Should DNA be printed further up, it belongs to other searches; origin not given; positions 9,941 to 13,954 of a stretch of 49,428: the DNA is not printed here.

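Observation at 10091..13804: Single-polypeptide fusion of an extracytoplasmic subtilase to an AmpG/PAT-family MFS permease (candidate tethered 'cut-and-import' machine)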

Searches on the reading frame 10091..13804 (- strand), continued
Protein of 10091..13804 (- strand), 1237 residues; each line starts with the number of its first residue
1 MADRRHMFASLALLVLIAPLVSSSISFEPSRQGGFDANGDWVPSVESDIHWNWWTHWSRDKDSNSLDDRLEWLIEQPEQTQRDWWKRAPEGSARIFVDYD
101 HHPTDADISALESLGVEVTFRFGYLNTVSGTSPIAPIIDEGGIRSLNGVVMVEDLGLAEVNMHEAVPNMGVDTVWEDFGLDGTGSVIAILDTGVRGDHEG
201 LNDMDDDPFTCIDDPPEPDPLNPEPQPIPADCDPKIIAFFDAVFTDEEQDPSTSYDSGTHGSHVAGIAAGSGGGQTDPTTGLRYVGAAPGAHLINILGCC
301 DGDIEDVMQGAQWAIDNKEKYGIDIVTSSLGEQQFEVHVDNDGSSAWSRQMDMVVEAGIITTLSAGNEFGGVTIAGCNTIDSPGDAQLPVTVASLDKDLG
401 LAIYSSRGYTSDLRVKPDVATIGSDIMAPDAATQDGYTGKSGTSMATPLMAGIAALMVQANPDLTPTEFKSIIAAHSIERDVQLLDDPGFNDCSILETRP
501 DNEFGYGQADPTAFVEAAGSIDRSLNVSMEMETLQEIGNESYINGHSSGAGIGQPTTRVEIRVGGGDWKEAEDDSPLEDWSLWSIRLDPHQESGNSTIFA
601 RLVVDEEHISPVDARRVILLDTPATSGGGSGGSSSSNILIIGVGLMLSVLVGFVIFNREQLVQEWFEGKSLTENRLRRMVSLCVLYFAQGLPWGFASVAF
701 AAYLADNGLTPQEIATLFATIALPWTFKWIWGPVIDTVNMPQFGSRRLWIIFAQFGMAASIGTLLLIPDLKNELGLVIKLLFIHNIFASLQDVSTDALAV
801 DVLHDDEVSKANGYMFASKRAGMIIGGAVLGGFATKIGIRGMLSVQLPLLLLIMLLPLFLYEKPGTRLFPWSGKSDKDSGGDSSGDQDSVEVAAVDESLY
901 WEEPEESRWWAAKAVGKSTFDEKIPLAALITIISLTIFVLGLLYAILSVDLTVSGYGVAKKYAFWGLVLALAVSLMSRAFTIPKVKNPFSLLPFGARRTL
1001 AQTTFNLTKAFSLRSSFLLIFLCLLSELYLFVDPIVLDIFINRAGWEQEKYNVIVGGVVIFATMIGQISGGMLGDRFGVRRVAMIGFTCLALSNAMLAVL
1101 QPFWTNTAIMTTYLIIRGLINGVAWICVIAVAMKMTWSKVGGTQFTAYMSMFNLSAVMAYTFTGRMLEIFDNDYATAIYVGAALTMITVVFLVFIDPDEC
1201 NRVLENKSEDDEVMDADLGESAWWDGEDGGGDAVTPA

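Call 28: find_related_loci(query=A1, collection=genome_contigs, flank=6000)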
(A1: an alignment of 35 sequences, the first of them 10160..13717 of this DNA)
Query A1 (1186 aa) in genome_contigs; peptide patterns used: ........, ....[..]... (x = any residue, [..] = any of these).
223 stretches matched a pattern; 174 encode a relative of the query (tblastn E <= 1e-3); the best 80 are kept; 80 distinct loci.
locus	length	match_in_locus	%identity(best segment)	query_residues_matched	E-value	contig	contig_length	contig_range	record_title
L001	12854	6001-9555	96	1-1186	0e+0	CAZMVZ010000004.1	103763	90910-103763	MAG TPA_asm: uncultured Candidatus Poseidoniales archaeon isolate SRP077602_co9_23 genome assembly, contig: NODE_87_leng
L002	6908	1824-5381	95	1-1186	0e+0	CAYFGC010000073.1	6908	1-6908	MAG TPA_asm: uncultured Candidatus Poseidoniales archaeon isolate ERP001736_co1_109 genome assembly, contig: NODE_7825_l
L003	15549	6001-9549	84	1-1186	0e+0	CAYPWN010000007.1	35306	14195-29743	MAG TPA_asm: uncultured Candidatus Poseidoniales archaeon isolate ERP001736_co1_401 genome assembly, contig: NODE_425_le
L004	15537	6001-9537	77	1-1185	0e+0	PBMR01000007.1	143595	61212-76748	MAG: Methanobacteriota archaeon isolate SP208 34047, whole genome shotgun sequence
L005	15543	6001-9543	79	3-1186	0e+0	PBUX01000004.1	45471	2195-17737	MAG: Methanobacteriota archaeon isolate RS442 1584, whole genome shotgun sequence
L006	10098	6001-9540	77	1-1185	0e+0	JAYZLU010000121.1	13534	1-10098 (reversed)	MAG: Thermoplasmatota archaeon isolate XB_MAG313 DB_MAG313_0125, whole genome shotgun sequence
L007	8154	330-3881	78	3-1186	0e+0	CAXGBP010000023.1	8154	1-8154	MAG TPA_asm: uncultured Candidatus Poseidoniales archaeon isolate ERR598971_concoct_120 genome assembly, contig: ERZ8330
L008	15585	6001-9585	77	1-1186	0e+0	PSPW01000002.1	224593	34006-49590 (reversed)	MAG: Methanobacteriota archaeon isolate Guaymas_23 scaffold_15, whole genome shotgun sequence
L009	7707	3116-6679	77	1-1186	0e+0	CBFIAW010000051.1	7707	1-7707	MAG: Candidatus Thalassarchaeaceae archaeon isolate Co_bin_552_indper genome assembly, contig: Co_bin_552_indper_c52, wh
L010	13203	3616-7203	73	1-1186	0e+0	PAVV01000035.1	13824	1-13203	MAG: Methanobacteriota archaeon isolate SAT1390 159024, whole genome shotgun sequence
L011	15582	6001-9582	74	3-1186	0e+0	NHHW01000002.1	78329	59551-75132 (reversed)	MAG: Euryarchaeota archaeon TMED173 78798, whole genome shotgun sequence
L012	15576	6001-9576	81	2-1186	0e+0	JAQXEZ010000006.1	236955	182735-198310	MAG: Candidatus Thalassarchaeaceae archaeon isolate cluster2-bin.139 k141_2657520, whole genome shotgun sequence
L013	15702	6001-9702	67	1-1178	0e+0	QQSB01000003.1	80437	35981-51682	MAG: Candidatus Poseidoniales archaeon isolate bin_195 U_43193-3, whole genome shotgun sequence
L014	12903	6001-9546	84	3-1186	0e+0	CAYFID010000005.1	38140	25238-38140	MAG TPA_asm: uncultured Candidatus Poseidoniales archaeon isolate ERP001736_co1_142 genome assembly, contig: NODE_368_le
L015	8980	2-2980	77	189-1185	0e+0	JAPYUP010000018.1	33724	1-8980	MAG: Candidatus Thalassarchaeaceae archaeon isolate PW8.metabat2.180 PW8_1534_length_33724_cov_24.400487, whole genome s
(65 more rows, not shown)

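Call 35: predict_structure(alignment_id=A1)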
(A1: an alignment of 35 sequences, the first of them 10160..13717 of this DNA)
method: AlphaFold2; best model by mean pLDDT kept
length: 1186 residues; sequences in the alignment: 35
mean_pLDDT: 57.5   pTM: 0.48
mean pLDDT of the five models: 57.5, 57.2, 53.9, 52.1, 50.6
residues with pLDDT >= 90: 12; 70-90: 515; 50-70: 198; < 50: 461
segments of 3 or more residues with pLDDT < 50: 1-33, 94-96, 128-491, 504-507, 587-609, 846-867, 1181-1186
pLDDT, mean of each block of 10 residues (from residue 1): 37 44 42 60 69 58 77 80 82 59 82 84 59 24 28 23 21 24 30 31 22 23 24 22 25 24 22 29 36 26 23 29 28 22 23 22 21 21 23 21 21 24 31 36 29 23 21 22 29 66 53 77 74 74 81 79 57 76 55 31 40 60 75 72 79 85 72 66 63 73 75 73 85 76 71 83 83 79 85 75 60 74 78 66 47 37 48 73 83 87 87 69 72 89 87 85 79 79 76 78 66 61 70 86 86 89 87 80 87 88 75 72 78 70 81 84 82 60 38
secondary structure, 60 per line:
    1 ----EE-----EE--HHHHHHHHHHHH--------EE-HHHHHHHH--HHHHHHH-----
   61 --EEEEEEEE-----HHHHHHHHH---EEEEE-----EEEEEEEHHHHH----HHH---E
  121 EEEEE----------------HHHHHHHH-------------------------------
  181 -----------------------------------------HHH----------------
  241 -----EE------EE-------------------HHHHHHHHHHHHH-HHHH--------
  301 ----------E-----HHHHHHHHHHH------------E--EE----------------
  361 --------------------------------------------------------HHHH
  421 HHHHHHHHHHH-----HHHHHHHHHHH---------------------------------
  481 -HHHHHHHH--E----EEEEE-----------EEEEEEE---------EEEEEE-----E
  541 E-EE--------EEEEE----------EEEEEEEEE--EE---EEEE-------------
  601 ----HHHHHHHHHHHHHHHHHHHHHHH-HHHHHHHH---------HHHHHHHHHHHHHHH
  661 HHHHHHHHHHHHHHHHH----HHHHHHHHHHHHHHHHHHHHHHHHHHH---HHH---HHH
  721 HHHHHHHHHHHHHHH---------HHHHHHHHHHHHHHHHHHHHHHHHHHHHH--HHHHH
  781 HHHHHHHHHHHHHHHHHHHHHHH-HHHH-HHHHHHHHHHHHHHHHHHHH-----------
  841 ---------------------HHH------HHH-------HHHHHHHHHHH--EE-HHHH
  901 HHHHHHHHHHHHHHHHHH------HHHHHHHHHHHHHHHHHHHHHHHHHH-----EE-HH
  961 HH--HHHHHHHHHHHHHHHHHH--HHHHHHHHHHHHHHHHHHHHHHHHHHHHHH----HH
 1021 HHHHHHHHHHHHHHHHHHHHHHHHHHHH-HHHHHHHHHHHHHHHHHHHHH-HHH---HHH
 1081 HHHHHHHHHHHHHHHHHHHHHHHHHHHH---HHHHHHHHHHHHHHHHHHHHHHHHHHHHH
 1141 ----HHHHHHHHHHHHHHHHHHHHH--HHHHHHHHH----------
elements in order (helices of 4 or more, strands of 3 or more residues): H16-27 H39-46 H49-55 E63-70 H76-84 E88-92 E98-104 H105-109 E120-125 H142-149 H275-287 H289-292 H317-327 H417-431 H437-447 H482-489 E497-501 E513-519 E529-534 E553-557 E568-576 E584-587 H605-627 H629-636 H646-677 H682-708 H718-735 H745-773 H776-803 H805-808 H810-829 H881-891 H897-918 H925-950 H959-962 H965-982 H985-1014 H1019-1048 H1050-1070 H1078-1108 H1112-1140 H1145-1165 H1168-1176

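Call 39: fold_search(model_id=the predicted structure, library=pdb)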
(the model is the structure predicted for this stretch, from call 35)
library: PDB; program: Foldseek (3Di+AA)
matches with E <= 10: 1786; with E <= 0.001: 322
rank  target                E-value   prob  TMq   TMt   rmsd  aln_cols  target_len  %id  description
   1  9j9z_A                1.7e-14  1.00  0.29  0.55  14.4       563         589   18  Cryo-EM structure of Outward state Anhydromuropeptide permease (AmpG) complex with GlcNAc-1,6-anhMurNAc (released 2025-07-16)
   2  8zbb_A                1.7e-13  1.00  0.29  0.55  15.1       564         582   19  Cryo-EM structure of outward state Anhydromuropeptide permease (AmpG) G50W/L269W (released 2025-04-30)
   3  9c3f                  2.5e-09  1.00  0.29  0.64   6.9       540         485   18  Cryo-EM structure of E. coli AmpG (released 2024-12-18)
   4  8zgz                  1.1e-08  1.00  0.28  0.63   6.6       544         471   17  Cryo-EM structure of inward state Anhydromuropeptide permease (AmpG) (released 2025-05-21)
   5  8ufd_A                1.2e-08  1.00  0.28  0.64   8.6       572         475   12  Multidrug efflux pump MtEfpA bound with inhibitor BRD8000.3 (released 2024-09-11)
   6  8pnl_A                7.2e-08  1.00  0.28  0.62   8.3       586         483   14  Outward-open conformation of a Major Facilitator Superfamily (MFS) transporter MHAS2168, a homologue of Rv1410 from M. (released 2023-10-18)
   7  9hkk_A                1.1e-07  1.00  0.27  0.61  11.7       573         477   10  Structure of the malarial hexose transporter 1 (PfHT1) in complex with 2,5-anhydro-D-mannitol. (released 2025-12-17)
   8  9oki                  1.2e-07  1.00  0.29  0.66  13.0       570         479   10  Cryo-EM structure of human SV2A in complex with UCBJ and UCB1244283 (released 2025-12-10)
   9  8pnl_C                1.5e-07  1.00  0.28  0.61   8.4       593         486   15  Outward-open conformation of a Major Facilitator Superfamily (MFS) transporter MHAS2168, a homologue of Rv1410 from M. (released 2023-10-18)
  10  6rw3_A                1.6e-07  1.00  0.27  0.68  12.3       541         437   12  The molecular basis for sugar import in malaria parasites. (released 2020-01-29)
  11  9bii_A                1.7e-07  1.00  0.29  0.66   7.3       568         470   13  Mycobacterium tuberculosis EFPA antiparallel dimer (released 2025-02-05)
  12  9okg                  1.8e-07  1.00  0.28  0.64  13.5       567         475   10  Cryo-EM structure of human SV2A in complex with levetiracetam (released 2025-12-10)
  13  8x6x_A                2.2e-07  1.00  0.28  0.63   7.6       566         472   13  Structure of the multidrug efflux pump EfpA from M. tuberculosis complexed with lipids (released 2024-11-27)
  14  9okh                  2.9e-07  1.00  0.29  0.67  13.5       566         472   11  Cryo-EM structure of human SV2A in complex with UCBJ (released 2025-12-10)
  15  6rw3_B                2.9e-07  1.00  0.26  0.66  12.3       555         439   11  The molecular basis for sugar import in malaria parasites. (released 2020-01-29)
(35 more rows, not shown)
